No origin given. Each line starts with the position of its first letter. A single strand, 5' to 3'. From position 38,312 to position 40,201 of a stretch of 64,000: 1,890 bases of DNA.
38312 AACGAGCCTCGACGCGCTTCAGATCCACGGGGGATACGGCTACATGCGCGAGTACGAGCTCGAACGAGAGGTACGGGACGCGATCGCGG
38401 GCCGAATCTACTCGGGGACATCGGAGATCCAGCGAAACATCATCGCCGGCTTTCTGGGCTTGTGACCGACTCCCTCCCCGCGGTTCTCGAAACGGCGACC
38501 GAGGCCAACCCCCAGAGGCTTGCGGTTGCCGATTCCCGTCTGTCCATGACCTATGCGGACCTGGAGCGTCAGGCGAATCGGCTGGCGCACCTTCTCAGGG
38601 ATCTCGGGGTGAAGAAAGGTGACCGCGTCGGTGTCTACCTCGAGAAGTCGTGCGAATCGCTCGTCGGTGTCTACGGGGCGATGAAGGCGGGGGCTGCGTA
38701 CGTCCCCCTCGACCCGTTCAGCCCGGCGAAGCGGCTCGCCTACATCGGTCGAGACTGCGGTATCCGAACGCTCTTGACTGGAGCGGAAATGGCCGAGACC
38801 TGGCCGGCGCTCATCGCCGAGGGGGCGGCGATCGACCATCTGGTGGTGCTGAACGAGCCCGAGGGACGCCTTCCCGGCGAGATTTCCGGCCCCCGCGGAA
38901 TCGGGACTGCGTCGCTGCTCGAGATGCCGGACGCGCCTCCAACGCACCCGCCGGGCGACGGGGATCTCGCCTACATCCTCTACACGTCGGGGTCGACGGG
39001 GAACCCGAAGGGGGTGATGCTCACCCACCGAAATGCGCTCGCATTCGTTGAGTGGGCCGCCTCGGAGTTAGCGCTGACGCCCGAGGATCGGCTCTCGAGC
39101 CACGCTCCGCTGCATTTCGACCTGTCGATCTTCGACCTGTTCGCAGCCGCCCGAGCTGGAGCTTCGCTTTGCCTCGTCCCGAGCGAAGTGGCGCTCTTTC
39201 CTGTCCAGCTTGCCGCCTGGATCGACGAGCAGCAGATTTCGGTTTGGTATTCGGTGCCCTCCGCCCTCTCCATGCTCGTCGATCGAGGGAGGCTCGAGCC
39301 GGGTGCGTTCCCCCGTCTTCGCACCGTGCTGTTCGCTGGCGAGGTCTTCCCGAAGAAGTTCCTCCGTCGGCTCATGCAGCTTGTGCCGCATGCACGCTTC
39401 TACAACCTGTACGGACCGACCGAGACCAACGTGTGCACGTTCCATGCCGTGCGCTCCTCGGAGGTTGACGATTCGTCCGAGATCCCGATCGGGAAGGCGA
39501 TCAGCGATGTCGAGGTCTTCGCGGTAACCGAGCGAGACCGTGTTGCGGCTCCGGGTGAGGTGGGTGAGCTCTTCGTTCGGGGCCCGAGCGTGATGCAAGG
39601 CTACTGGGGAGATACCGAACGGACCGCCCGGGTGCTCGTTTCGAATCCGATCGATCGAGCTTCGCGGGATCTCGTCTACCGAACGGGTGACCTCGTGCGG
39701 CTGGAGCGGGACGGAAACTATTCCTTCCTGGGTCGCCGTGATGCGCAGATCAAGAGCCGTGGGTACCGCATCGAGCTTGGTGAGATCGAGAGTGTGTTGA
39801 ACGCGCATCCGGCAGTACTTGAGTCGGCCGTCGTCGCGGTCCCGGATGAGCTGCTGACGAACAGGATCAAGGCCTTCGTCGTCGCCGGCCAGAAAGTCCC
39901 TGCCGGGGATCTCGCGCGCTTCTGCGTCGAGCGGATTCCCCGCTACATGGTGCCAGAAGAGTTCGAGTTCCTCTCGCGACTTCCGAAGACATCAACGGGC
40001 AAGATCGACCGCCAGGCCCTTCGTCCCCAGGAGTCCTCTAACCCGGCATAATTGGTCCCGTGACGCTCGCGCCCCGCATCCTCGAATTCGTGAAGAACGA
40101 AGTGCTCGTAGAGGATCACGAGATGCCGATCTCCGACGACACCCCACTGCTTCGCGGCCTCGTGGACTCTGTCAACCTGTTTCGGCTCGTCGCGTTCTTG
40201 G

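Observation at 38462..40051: Free-standing A-domain with by-eye specificity code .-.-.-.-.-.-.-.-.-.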

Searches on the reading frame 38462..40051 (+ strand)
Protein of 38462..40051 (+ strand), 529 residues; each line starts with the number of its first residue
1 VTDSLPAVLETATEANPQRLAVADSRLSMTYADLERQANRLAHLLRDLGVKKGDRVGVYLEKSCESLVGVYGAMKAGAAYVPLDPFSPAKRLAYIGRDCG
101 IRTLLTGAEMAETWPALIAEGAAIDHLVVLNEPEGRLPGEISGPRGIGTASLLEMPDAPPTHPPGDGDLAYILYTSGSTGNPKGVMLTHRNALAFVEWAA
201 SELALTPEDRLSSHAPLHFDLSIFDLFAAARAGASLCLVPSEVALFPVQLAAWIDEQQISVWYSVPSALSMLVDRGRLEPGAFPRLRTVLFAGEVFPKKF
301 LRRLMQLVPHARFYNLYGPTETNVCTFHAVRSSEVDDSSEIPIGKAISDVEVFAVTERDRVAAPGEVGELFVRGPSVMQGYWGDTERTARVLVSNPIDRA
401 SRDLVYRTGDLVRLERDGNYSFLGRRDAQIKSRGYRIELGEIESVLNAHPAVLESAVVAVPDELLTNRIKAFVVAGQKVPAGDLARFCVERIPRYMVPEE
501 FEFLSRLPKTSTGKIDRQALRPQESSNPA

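Call 6: search_protein_families(library=pfam, proteins=[window:38462-40051:+])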
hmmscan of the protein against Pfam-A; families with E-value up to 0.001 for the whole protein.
window:38462-40051:+ (529 aa): 2 families
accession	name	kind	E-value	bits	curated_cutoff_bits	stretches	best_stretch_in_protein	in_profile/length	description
PF00501.34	AMP-binding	-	1e-91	308.1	29.9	1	10-382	2-384/384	AMP-binding enzyme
PF13193.12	AMP-binding_C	-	2.2e-19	70.6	24.5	1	441-514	1-76/76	AMP-binding enzyme C-terminal domain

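Call 7: search_solved_structures(query=window:38462-40048:+, show_alignments=3)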
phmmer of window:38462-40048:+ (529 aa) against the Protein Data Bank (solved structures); distinct sequences matched with E-value up to 0.001: 232 (the best 60 are shown).
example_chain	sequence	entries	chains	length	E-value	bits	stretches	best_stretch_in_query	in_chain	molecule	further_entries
6mfy_A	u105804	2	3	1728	1.7e-152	511.9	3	7-524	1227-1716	Linear gramicidin synthase subunit A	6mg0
6mfz_A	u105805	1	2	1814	2.3e-152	511.5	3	7-524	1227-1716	Linear gramicidin synthase subunit A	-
9be3_A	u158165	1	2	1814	2.3e-152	511.5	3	7-524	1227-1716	Linear gramicidin synthase subunit A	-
9be4_A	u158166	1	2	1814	2.3e-152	511.5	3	7-524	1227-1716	Linear gramicidin synthase subunit A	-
9meh_A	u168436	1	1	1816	2.3e-152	511.5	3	7-524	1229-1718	Linear gramicidin synthase subunit A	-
8xjz_C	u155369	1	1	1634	1.5e-114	386.8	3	147-520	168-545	Peptide synthetase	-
6o6e_B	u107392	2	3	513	3.6e-103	349.2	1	16-523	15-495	L-proline--[L-prolyl-carrier protein] ligase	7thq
8hlk_A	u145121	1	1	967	8e-82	278.8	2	168-524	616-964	Microcystin synthetase B (Fragment)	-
4d4g_A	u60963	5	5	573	4.7e-79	269.7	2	167-521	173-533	APNAA1 | APNA A1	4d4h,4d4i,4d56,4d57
9bfd_A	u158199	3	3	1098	2.6e-78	267.2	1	6-522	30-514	Tyrocidine synthase 1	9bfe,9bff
1amu_A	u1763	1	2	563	7.4e-78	265.7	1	9-521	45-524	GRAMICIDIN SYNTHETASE 1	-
9bfd_B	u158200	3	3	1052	5.7e-77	262.8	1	12-526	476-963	Tyrocidine synthase 2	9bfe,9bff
2vsq_A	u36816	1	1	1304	2.5e-76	260.7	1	10-521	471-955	SURFACTIN SYNTHETASE SUBUNIT 3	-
8jbr_A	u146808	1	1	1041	2.3e-75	257.5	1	9-521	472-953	McyA protein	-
6p1j_A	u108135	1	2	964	5.3e-75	256.3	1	8-520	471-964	Txo2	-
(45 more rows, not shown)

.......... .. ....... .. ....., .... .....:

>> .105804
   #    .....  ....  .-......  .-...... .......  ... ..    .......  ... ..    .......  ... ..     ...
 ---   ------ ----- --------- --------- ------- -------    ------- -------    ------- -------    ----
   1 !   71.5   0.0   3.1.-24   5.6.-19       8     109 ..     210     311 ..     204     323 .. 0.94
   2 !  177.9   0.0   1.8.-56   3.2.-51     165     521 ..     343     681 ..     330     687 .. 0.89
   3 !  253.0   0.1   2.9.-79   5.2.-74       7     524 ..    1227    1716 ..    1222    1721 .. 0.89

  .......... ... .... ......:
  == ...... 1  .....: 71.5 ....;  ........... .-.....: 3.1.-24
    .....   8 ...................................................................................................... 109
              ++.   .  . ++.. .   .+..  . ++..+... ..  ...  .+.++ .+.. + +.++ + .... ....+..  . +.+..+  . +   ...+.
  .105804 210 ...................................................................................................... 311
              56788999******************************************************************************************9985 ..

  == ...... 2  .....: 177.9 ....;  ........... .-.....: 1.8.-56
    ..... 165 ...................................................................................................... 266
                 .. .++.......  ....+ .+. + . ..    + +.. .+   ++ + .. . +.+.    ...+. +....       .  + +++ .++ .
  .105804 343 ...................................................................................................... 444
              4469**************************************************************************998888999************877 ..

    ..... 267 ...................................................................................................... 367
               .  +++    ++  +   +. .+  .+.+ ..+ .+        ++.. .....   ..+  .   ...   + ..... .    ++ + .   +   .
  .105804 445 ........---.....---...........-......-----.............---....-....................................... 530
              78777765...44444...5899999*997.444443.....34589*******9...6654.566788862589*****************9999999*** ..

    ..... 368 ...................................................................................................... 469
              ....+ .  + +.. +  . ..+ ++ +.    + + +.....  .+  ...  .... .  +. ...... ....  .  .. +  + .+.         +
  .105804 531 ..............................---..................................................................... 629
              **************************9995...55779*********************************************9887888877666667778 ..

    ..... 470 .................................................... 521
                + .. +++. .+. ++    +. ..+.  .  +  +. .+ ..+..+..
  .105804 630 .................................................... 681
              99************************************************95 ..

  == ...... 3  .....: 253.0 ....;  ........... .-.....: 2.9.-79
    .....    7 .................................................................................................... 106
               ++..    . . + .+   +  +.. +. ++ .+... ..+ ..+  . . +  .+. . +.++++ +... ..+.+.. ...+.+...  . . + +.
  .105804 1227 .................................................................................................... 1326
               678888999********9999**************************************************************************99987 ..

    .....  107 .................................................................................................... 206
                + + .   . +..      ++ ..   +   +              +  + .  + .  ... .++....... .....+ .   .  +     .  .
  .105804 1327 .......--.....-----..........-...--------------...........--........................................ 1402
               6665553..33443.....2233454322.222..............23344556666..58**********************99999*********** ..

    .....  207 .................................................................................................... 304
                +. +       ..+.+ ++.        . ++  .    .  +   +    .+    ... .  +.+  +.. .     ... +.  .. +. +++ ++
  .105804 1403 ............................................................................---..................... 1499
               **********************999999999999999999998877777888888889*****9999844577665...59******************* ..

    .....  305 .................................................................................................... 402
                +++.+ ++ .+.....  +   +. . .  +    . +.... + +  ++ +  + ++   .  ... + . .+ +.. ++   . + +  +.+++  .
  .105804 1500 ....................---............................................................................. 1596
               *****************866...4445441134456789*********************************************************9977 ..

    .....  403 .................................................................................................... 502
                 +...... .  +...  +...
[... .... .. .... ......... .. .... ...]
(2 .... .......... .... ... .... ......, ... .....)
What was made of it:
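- On Stand-alone (type II) L-proline adenylation enzymes (PltF/RedM/PigI/CloN4/AnaC class): For a single domain, PltF scores 349 bits against 253 for the best NRPS domain and 234 for DltA (call 7).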

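Call 12: find_homologous_proteins(query=window:38462-40048:+)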
Query window:38462-40048:+ (529 aa): 8000 proteins with E <= 0.001 among 8000 candidates; the best 120 are listed.
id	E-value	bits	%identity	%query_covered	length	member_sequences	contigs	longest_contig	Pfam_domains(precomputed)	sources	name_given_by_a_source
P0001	0.0e+0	1185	100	100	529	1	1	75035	PF00501.35,PF13193.13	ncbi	ncbi:MAG: amino acid adenylation domain-containing protein [Actinomycetota bacterium]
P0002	1.7e-244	830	70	100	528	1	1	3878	PF00501.35,PF13193.13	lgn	-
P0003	6.7e-208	710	62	98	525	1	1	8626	PF00501.35,PF13193.13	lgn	-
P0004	3.8e-206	704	62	98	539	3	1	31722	PF00501.35,PF13193.13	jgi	jgi:amino acid adenylation domain-containing protein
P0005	1.8e-205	702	63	98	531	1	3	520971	PF00501.35,PF13193.13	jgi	jgi:amino acid adenylation domain-containing protein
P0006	4.3e-205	700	63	98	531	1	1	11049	PF00501.35,PF13193.13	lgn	-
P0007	8.7e-205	699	62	98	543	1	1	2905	PF00501.35,PF13193.13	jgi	jgi:amino acid adenylation domain-containing protein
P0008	9.9e-205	699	61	98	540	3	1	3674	PF00501.35,PF13193.13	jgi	jgi:amino acid adenylation domain-containing protein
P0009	1.9e-204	698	61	98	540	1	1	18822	PF00501.35,PF13193.13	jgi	jgi:amino acid adenylation domain-containing protein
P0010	5.3e-203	694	61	98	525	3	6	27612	PF00501.35,PF13193.13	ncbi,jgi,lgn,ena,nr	ncbi:MAG: amino acid adenylation domain-containing protein [Actinomycetota bacterium]|jgi:amino acid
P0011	1.2e-202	692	62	98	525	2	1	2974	PF00501.35,PF13193.13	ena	-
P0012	2.9e-202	691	62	98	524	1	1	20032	PF00501.35,PF13193.13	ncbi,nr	ncbi:MAG TPA: amino acid adenylation domain-containing protein [Actinomycetota bacterium]|nr:amino a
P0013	3.2e-202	691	61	98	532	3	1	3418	PF00501.35,PF13193.13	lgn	-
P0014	3.3e-202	691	62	99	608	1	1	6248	PF00550.32,PF00501.35,PF13193.13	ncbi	-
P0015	9.7e-202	689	60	98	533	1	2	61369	PF00501.35,PF13193.13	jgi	jgi:amino acid adenylation domain-containing protein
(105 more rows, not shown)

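Call 14: find_related_loci(query=window:38462-40048:+, collection=genome_contigs, flank=8000)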
Query window:38462-40048:+ (529 aa) in genome_contigs; peptide patterns used: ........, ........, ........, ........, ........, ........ (x = any residue, [..] = any of these).
533 stretches matched a pattern; 502 encode a relative of the query (tblastn E <= 1e-3); the best 80 are kept; 80 distinct loci.
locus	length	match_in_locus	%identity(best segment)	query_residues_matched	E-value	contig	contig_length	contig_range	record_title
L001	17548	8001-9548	59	5-520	0e+0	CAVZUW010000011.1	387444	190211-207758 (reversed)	MAG: uncultured Actinomycetes bacterium isolate MFD09267.bin.2.223 genome assembly, contig: contig_42203, whole genome s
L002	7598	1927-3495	61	1-523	0e+0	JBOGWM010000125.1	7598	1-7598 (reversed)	MAG: Actinomycetota bacterium isolate M3-S_metawrap_bin.281 k127_3749323, whole genome shotgun sequence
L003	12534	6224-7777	60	5-523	0e+0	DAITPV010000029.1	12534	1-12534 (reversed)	MAG TPA_asm: Actinomycetota bacterium isolate CTOTU39255 NODE_630_length_12534_cov_8.501963, whole genome shotgun sequen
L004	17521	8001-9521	59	12-520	0e+0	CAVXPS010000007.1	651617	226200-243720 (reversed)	MAG: uncultured Actinomycetes bacterium isolate MFD05454.bin.1.254 genome assembly, contig: contig_13440, whole genome s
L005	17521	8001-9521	59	12-520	0e+0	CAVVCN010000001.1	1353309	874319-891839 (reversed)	MAG: uncultured Actinomycetes bacterium isolate MFD02360.bin.2.291 genome assembly, contig: contig_11055, whole genome s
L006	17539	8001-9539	60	8-520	0e+0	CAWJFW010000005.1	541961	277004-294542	MAG: uncultured Actinomycetes bacterium isolate MFD09267.bin.2.144 genome assembly, contig: contig_84121, whole genome s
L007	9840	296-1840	57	5-520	0e+0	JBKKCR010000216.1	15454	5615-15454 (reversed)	MAG: Actinomycetota bacterium isolate swi_bin.57 k127_8534989, whole genome shotgun sequence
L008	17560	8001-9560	57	8-527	0e+0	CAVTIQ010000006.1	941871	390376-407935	MAG: uncultured Actinomycetes bacterium isolate MFD05942.bin.1.306 genome assembly, contig: contig_31379, whole genome s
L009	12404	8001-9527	60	9-520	0e+0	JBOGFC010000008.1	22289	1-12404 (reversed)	MAG: Acidimicrobiia bacterium isolate M3-B2_metabat2.bin.49 k127_1028330, whole genome shotgun sequence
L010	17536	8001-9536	58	8-520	0e+0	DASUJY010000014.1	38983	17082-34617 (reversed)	MAG TPA_asm: Gaiellaceae bacterium isolate SMAG_U1499 k141_258554, whole genome shotgun sequence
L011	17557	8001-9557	54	1-520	0e+0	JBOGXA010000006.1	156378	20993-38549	MAG: Actinomycetota bacterium isolate SD8036_metabat2.bin.39 NODE_23_length_156378_cov_2.928698, whole genome shotgun se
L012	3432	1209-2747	57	8-520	0e+0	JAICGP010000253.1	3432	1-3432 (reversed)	MAG: Thermoleophilia bacterium isolate CK_bin.5 k141_3776161_length_3432_cov_37.8964, whole genome shotgun sequence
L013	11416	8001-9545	55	5-520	0e+0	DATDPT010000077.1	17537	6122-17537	MAG TPA_asm: Acidimicrobiia bacterium isolate SMAG_U7928 k141_2659085, whole genome shotgun sequence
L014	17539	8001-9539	58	8-520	0e+0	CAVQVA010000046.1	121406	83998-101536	MAG: uncultured Actinomycetes bacterium isolate MFD10007.bin.3.89 genome assembly, contig: contig_76770, whole genome sh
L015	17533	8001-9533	57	9-520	1e-179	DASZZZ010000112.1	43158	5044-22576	MAG TPA_asm: Actinomycetota bacterium isolate SMAG_U6659 k141_1568714, whole genome shotgun sequence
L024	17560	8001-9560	53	8-524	3e-167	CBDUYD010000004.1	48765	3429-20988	MAG TPA_asm: uncultured Ilumatobacteraceae bacterium isolate SRR22302373_binner123_Refined_64 genome assembly, contig: E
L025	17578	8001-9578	53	3-520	4e-165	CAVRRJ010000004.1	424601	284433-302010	MAG: uncultured Solirubrobacterales bacterium isolate MFD09603.bin.2.1 genome assembly, contig: contig_57228, whole geno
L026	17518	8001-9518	54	16-520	7e-164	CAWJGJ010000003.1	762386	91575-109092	MAG: uncultured Acidimicrobiales bacterium isolate MFD09267.bin.1.253 genome assembly, contig: contig_50650, whole genom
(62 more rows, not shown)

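Call 18: search_protein_families(library=ncbifam, proteins=[window:38462-40051:+, L001:5009-5902:+, L001:5909-6892:+], max_evalue=0.001)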
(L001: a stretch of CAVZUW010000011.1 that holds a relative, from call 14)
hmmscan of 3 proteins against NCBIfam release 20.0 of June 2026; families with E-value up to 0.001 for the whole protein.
window:38462-40051:+ (529 aa): 107 families (the best 25 are shown)
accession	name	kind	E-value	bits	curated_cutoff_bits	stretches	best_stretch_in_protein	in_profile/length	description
TIGR01733.1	AA-adenyl-dom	subfamily_domain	2.1e-121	405.6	317.4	1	30-457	1-409/409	amino acid adenylation domain-containing protein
TIGR03098.1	ligase_PEP_1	hypoth_equivalog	2e-101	340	592.35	1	8-521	5-515/517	acyl-CoA ligase (AMP-forming), exosortase A system-associated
NF004282.0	PRK05691.1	subfamily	5.5e-92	308.1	4090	2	156-521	3858-4223/4334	non-ribosomal peptide synthase/polyketide synthase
NF004837.0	PRK06187.1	subfamily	8.3e-92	308.1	476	1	4-524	9-522/531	long-chain-fatty-acid--CoA ligase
NF003417.0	PRK04813.1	subfamily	6.2e-89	298.8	476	2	165-521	142-500/505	D-alanine--poly(phosphoribitol) ligase subunit DltA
NF038078.1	NRPS_MxcG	equivalog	2.1e-88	297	2300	1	9-525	462-961/1442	myxochelin non-ribosomal peptide synthetase MxcG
TIGR01734.1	D-ala-DACP-lig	equivalog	1.8e-85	287.4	559.85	2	166-521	141-499/504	D-alanine--poly(phosphoribitol) ligase subunit DltA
NF041803.1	NRPS_SolG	exception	3.3e-84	283.3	2200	1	10-523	568-1074/1163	solanimycin non-ribosomal peptide synthetase SolG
NF047350.1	aureusi_NRPS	equivalog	2.5e-80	270.1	2500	2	170-521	1575-1909/2373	aureusimine non-ribosomal peptide synthetase AusA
NF006182.0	PRK08316.1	subfamily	1.5e-68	231.5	663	1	4-523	12-516/523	fatty acyl-CoA synthetase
NF004808.0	PRK06155.1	equivalog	4.9e-66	223.1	722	1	4-523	22-521/542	ATP-dependent acyl-CoA ligase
NF006181.0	PRK08314.1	subfamily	1.2e-65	221.9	705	1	5-526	26-556/563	long-chain-fatty-acid--CoA ligase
NF007605.2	PRK10252.1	equivalog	2.7e-63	214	2400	1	6-521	457-958/1292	enterobactin non-ribosomal peptide synthetase EntF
NF009233.0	PRK12583.1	subfamily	1.9e-60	204.8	832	2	169-522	203-548/558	fatty acid CoA ligase family protein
NF005801.1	PRK07656.1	equivalog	4e-60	203.9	657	1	4-521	2-500/500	FadD3 family acyl-CoA ligase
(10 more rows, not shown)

L001:5009-5902:+ (297 aa): 5 families
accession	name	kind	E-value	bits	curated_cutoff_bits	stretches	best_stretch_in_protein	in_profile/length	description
TIGR03101.1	hydr2_PEP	hypoth_equivalog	6e-16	58.7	202.75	1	14-247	12-236/266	hydrolase 2, exosortase A system-associated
TIGR03100.1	hydr1_PEP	hypoth_equivalog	1.9e-05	24.1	168.45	1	9-94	9-91/274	hydrolase 1, exosortase A system-associated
NF051488.1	bifunc_PcaDC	exception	2.8e-05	23.4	390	1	55-124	35-100/375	bifunctional 3-oxoadipate enol-lactonase/4-carboxymuconolactone decarboxylase PcaDC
NF058544.1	IVPilMotSglTMyx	equivalog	0.00032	20.6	300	1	50-133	55-137/210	type IV pili motility protein SglT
NF047920.1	lactonase_UilS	equivalog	0.00078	19.2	400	0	51-121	45-118/285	UilS family quorum-quenching N-acyl-homoserine lactonase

L001:5909-6892:+ (327 aa): 8 families
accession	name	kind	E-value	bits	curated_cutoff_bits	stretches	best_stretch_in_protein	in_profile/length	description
TIGR03100.1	hydr1_PEP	hypoth_equivalog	1.6e-19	70.3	168.45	1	14-299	3-273/274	hydrolase 1, exosortase A system-associated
NF047920.1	lactonase_UilS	equivalog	5e-08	33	400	1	36-137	21-122/285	UilS family quorum-quenching N-acyl-homoserine lactonase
TIGR03101.1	hydr2_PEP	hypoth_equivalog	6.8e-07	29.1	202.75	1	55-143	40-129/266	hydrolase 2, exosortase A system-associated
NF052610.1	macro_16_ester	equivalog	6.4e-05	22.4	420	0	62-145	43-127/281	alpha/beta fold macrolide esterase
NF041759.1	mac_hydro_EstT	equivalog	0.00022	20.5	450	0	62-144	42-125/278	macrolide hydrolase EstT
NF033124.1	estX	equivalog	0.00025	20.3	600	0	62-145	43-127/280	macrolide esterase EstX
NF041096.1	esterase_EstD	equivalog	0.00035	19.7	600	0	22-147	144-275/421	esterase EstD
TIGR02427.1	protocat_pcaD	equivalog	0.00074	19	255.85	0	59-245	28-205/251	3-oxoadipate enol-lactonase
